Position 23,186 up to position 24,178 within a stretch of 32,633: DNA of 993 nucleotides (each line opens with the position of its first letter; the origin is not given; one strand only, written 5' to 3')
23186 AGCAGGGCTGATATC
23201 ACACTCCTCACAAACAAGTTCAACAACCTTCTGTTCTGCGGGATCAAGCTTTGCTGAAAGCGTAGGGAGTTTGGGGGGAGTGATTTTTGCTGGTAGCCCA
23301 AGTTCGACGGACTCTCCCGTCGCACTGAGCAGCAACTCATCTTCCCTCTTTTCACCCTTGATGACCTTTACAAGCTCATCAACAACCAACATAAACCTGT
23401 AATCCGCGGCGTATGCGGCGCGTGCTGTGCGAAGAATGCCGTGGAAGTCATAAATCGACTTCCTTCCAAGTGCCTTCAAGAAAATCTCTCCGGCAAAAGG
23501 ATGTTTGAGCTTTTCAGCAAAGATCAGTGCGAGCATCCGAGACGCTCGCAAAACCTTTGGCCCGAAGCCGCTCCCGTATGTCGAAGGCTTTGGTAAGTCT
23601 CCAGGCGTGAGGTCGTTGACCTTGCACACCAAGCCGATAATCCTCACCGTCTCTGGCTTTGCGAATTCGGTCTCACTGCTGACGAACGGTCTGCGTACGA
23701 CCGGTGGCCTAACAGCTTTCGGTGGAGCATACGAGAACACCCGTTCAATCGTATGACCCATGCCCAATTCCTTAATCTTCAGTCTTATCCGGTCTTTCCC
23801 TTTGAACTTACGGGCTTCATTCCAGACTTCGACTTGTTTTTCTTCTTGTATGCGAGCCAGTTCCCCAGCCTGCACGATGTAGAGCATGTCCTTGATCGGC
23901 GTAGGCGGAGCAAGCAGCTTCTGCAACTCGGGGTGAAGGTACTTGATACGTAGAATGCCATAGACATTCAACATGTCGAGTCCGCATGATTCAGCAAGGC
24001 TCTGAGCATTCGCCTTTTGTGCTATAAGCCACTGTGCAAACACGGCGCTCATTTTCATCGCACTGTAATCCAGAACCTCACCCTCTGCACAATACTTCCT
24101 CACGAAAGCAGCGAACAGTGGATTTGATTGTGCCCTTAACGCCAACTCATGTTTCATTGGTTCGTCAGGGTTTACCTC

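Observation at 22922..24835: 637-aa protein with a ParB-like HTH and two more DnaA-domain-IV-like modules, a possible paralogue set with the sigma-like gene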

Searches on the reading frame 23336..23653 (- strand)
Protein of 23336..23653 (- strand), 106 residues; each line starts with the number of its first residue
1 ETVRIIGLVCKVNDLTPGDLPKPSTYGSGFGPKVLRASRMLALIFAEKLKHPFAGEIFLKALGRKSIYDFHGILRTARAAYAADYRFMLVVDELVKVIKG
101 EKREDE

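Call 22: search_protein_families(library=pfam, proteins=[window:23336-23653:-], max_evalue=10)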
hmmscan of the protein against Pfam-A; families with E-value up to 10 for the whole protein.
seq(106 aa): 0 families

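Call 39: find_homologous_proteins(query=A2, max_evalue=0.01)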
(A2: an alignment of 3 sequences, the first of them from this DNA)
Query A2 (3 sequences): 340 candidates shared short words with the query, none scored E <= 0.01.

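Call 45: search_solved_structures(query=A5, max_evalue=10, show_alignments=2)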
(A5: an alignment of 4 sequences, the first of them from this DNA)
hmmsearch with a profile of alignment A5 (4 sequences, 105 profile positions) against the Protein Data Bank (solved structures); distinct sequences matched with E-value up to 10: 2.
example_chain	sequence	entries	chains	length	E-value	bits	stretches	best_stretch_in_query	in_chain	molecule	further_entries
5jqz_A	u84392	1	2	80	0.063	16.9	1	31-102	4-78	De novo designed homotetramer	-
1uix_A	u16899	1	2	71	0.31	14.7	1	18-78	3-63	Rho-associated kinase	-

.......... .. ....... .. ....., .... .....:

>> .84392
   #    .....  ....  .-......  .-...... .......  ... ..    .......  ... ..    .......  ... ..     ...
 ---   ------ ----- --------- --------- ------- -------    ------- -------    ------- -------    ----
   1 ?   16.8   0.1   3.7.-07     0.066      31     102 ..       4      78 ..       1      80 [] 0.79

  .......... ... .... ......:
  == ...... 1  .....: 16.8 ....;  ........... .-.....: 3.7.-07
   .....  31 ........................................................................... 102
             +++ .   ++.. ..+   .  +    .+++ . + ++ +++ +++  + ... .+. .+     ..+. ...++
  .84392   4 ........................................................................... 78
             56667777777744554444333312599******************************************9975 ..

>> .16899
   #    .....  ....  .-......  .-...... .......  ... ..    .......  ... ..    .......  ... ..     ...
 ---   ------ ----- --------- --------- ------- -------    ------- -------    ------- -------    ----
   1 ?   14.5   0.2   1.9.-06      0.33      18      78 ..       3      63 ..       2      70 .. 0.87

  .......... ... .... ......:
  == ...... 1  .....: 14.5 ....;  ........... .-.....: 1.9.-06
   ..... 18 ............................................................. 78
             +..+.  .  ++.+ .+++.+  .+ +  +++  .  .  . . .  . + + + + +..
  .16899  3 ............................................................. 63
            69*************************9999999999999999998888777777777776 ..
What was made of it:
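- On DnaA domain IV (Bac_DnaA_C): The A5 unit profile finds no DnaA in the PDB (call 45).
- Tried and rejected: No DnaA hit (call 45).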

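Call 62: predict_structure(alignment_id=A5)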
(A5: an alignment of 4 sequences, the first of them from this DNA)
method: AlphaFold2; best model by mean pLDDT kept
length: 106 residues; sequences in the alignment: 4
mean_pLDDT: 87.4   pTM: 0.81
mean pLDDT of the five models: 87.4, 83.4, 65.4, 58.1, 52.1
residues with pLDDT >= 90: 73; 70-90: 20; 50-70: 11; < 50: 2
segments of 3 or more residues with pLDDT < 50: none
pLDDT, mean of each block of 10 residues (from residue 1): 92 90 62 90 95 91 88 95 95 93 57
secondary structure, 60 per line:
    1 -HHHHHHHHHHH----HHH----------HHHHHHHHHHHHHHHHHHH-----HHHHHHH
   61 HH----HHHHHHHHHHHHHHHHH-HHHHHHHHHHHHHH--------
elements in order: H2-12 H30-48 H54-62 H67-83 H85-98
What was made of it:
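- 23339..23653 (-): Unit 1, aa 395-499: DnaA-domain-IV-like fold, basic (pI 9.6). AF2 model from 4 sequences with no DnaA sequence among them: pLDDT 87.4, pTM 0.81 (call 62).
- On DnaA domain IV (Bac_DnaA_C): AF2 model of unit 1 built without DnaA sequences: pLDDT 87.4 (call 62).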

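Call 65: fold_search(model_id=the predicted structure, library=pdb)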
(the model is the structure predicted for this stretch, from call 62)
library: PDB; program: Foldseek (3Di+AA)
matches with E <= 10: 118; with E <= 0.001: 0
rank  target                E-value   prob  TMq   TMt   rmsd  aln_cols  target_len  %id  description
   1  3pvp_A                1.4e-01  1.00  0.70  0.76   3.1       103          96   16  Structure of Mycobacterium tuberculosis DnaA-DBD in complex with box2 DNA (released 2011-05-25)
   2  3pvp_B                1.5e-01  1.00  0.70  0.77   3.0       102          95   16  Structure of Mycobacterium tuberculosis DnaA-DBD in complex with box2 DNA (released 2011-05-25)
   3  9r2z_A                5.5e-01  0.84  0.46  0.56   4.2        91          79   14  RptR transcriptional repressor (released 2025-07-23)
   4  9r2z_B                6.1e-01  0.85  0.47  0.58   4.1        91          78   14  RptR transcriptional repressor (released 2025-07-23)
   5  8btg_C                1.0e+00  0.94  0.65  0.24   3.1        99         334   11  Cryo-EM structure of the bacterial replication origin opening basal unwinding system (released 2024-02-14)
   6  5mqq_B                2.5e+00  0.06  0.23  0.15  10.6       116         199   15  Transcriptional repressor AmtR of corynebacterium glutamicum (released 2017-03-15)
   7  3clc_B                2.9e+00  0.11  0.22  0.28  10.5        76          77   17  Crystal Structure of the Restriction-Modification Controller Protein C.Esp1396I Tetramer in Complex with its Natural 3 (released 2008-07-29)
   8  8btg_B                3.0e+00  0.63  0.61  0.22   3.4        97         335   15  Cryo-EM structure of the bacterial replication origin opening basal unwinding system (released 2024-02-14)
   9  7y5b_C                3.2e+00  0.08  0.28  0.08  14.2       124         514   10  Cryo-EM structure of F-ATP synthase from Mycolicibacterium smegmatis (rotational state 1) (released 2022-11-23)
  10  8k84_B                3.2e+00  0.07  0.27  0.19  11.1       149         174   13  De novo design protein -N3 (released 2024-07-31)
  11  8g0c_B                3.4e+00  0.10  0.31  0.09  13.4       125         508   12  Cryo-EM structure of TBAJ-876-bound Mycobacterium smegmatis ATP synthase rotational state 1 (backbone model) (released 2023-02-15)
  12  7njr_A                3.5e+00  0.10  0.30  0.09  13.4       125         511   12  Mycobacterium smegmatis ATP synthase state 3b (released 2021-10-27)
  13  7jg9_B                3.5e+00  0.09  0.29  0.08  13.9       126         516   12  Cryo-EM structure of bedaquiline-saturated mycobacterium smegmatis ATP synthase rotational state 2 (backbone model) (released 2020-08-19)
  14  8e73_B                3.5e+00  0.06  0.21  0.07  11.0        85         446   15  Vigna radiata supercomplex I+III2 (full bridge) (released 2023-01-11)
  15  7nk7_A                3.7e+00  0.10  0.31  0.09  13.4       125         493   12  Mycobacterium smegmatis ATP synthase F1 state 1 (released 2021-10-27)
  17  8btg_A                3.9e+00  0.63  0.65  0.24   3.0        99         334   10  Cryo-EM structure of the bacterial replication origin opening basal unwinding system (released 2024-02-14)
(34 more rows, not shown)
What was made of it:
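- On DnaA domain IV (Bac_DnaA_C): Its top PDB hits are 3pvp at TM 0.70/0.76 (prob 1.00) and 8btg at TM 0.65 (call 65).
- Closest known: DnaA domain IV. Same: The fold of unit 1 matches: TM 0.70/0.76 to 3pvp and 0.65 to 8btg (call 65).
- Foldseek of the unit 1 model gives the DnaA-DBD as top hit at TM 0.70/0.76 (calls 62, 65). The DnaA-IV fold is the top structural match (call 65).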

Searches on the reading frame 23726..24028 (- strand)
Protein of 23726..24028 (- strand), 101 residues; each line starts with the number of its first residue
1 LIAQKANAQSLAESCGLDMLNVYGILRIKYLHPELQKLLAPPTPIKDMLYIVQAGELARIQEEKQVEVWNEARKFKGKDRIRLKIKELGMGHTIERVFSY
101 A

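Call 26: search_solved_structures(query=A3, max_evalue=1, show_alignments=2)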
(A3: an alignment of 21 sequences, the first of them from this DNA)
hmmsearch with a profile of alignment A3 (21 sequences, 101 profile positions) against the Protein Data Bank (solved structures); distinct sequences matched with E-value up to 1: 8.
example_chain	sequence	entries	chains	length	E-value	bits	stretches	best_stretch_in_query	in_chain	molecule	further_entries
8vd6_A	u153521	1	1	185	2.4e-07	34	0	2-26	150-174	CAP REPEAT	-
4umk_A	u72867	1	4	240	0.00087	22.6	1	4-80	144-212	PROBABLE CHROMOSOME-PARTITIONING PROTEIN PARB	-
6sdk_A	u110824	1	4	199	0.032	17.6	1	7-44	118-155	Stage 0 sporulation protein J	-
1vz0_A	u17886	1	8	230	0.12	15.7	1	3-38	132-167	Chromosome-partitioning protein Spo0J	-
6s6h_A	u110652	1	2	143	0.16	15.3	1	5-40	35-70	Chromosome-partitioning protein ParB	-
6t1f_A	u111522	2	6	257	0.42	14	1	5-40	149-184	Chromosome-partitioning protein ParB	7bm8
2zd2_A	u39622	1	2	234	0.54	13.6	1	47-77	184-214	ATP12 ATPase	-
2p4x_A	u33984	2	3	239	0.63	13.4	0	47-78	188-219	ATP12 ATPase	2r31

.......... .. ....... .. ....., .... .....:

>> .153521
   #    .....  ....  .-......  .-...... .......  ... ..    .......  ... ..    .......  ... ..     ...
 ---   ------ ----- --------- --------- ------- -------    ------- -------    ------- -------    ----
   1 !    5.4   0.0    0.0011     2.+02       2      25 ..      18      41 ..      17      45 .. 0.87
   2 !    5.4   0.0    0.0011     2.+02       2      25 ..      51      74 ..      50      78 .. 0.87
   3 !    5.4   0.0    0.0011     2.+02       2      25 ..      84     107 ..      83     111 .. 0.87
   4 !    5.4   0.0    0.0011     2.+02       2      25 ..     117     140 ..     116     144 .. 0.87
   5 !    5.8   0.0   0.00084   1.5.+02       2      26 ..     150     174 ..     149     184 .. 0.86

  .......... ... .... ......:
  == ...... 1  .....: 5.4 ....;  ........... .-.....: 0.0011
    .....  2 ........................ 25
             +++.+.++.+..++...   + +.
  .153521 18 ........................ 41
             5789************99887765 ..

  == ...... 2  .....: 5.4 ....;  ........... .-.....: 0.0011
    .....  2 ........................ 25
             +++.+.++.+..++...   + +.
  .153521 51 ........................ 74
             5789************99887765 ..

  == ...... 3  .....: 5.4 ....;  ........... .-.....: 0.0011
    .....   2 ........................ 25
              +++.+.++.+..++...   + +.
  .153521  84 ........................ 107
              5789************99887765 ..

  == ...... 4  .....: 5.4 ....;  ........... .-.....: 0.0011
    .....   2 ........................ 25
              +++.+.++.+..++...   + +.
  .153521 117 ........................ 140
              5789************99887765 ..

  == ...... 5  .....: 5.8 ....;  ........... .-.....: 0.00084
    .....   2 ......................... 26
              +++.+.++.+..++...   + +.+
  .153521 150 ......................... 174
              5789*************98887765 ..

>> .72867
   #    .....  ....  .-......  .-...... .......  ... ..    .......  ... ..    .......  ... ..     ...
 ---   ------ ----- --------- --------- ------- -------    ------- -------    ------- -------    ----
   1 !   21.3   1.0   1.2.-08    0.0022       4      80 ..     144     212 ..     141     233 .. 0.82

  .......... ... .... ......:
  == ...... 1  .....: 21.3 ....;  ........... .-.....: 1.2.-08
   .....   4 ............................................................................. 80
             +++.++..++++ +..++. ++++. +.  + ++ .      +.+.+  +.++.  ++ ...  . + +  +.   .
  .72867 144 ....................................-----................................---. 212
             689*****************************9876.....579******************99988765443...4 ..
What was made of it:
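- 23681..24010 (-): ParB-type HTH domain, aa 276-385 (basic, pI 9.8). The A3 profile hits H. pylori Spo0J 4umk at E 8.7e-4, and more weakly 6sdk, 1vz0, 6s6h and 6t1f (call 26).
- On ParB/Spo0J CTPase superfamily: The A3 profile, with p637 as first row, hits 4umk at E 8.7e-4 and other ParB/Spo0J chains more weakly (call 26).
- The HTH profile hits Spo0J/ParB structures (call 26).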

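Call 29: find_related_loci(query=A4, collection=genome_contigs, flank=10000)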
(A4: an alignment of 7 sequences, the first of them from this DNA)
Query A4 (101 aa) in genome_contigs; peptide patterns used: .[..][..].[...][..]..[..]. (x = any residue, [..] = any of these).
23 stretches matched a pattern, but none encodes a relative of the query by tblastn (E <= 1e-3).

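Call 32: find_related_loci(query=A4, collection=viral_contigs, flank=10000)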
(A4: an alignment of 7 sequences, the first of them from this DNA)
Query A4 (101 aa) in viral_contigs; peptide patterns used: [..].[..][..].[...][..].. (x = any residue, [..] = any of these).
40 stretches matched a pattern, but none encodes a relative of the query by tblastn (E <= 1e-3).

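Call 36: find_related_loci(query=A4, collection=metagenome_contigs, flank=10000)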
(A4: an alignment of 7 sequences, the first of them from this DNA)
Query A4 (101 aa) in metagenome_contigs; peptide patterns used: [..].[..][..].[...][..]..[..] (x = any residue, [..] = any of these).
158 stretches matched a pattern; 5 encode a relative of the query (tblastn E <= 1e-3); 5 distinct loci.
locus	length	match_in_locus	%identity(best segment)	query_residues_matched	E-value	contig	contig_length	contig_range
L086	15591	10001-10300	54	1-100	5e-33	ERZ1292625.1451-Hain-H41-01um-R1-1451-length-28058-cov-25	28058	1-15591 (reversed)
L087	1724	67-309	33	7-87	1e-13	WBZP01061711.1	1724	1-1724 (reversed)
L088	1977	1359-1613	36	10-94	9e-12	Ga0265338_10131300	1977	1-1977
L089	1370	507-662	40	31-81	8e-9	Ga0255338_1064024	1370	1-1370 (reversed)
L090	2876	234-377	38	22-69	2e-7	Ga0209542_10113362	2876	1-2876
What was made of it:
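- Tried and rejected: Alignment A4 found no relative in genome_contigs or viral_contigs and 5 in metagenome_contigs (calls 29, 32, 36).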

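Call 80: search_protein_families(library=pfam, proteins=[L086:10785-11363:-], max_evalue=10)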
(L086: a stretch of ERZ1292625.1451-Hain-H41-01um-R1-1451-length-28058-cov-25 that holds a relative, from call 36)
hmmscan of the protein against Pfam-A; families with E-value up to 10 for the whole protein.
L086:10785-11363:- (192 aa): 1 family
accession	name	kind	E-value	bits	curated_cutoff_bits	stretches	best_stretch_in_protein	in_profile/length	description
PF18065.6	PatG_C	-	0.068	13.6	25.9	1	34-83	8-57/115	PatG C-terminal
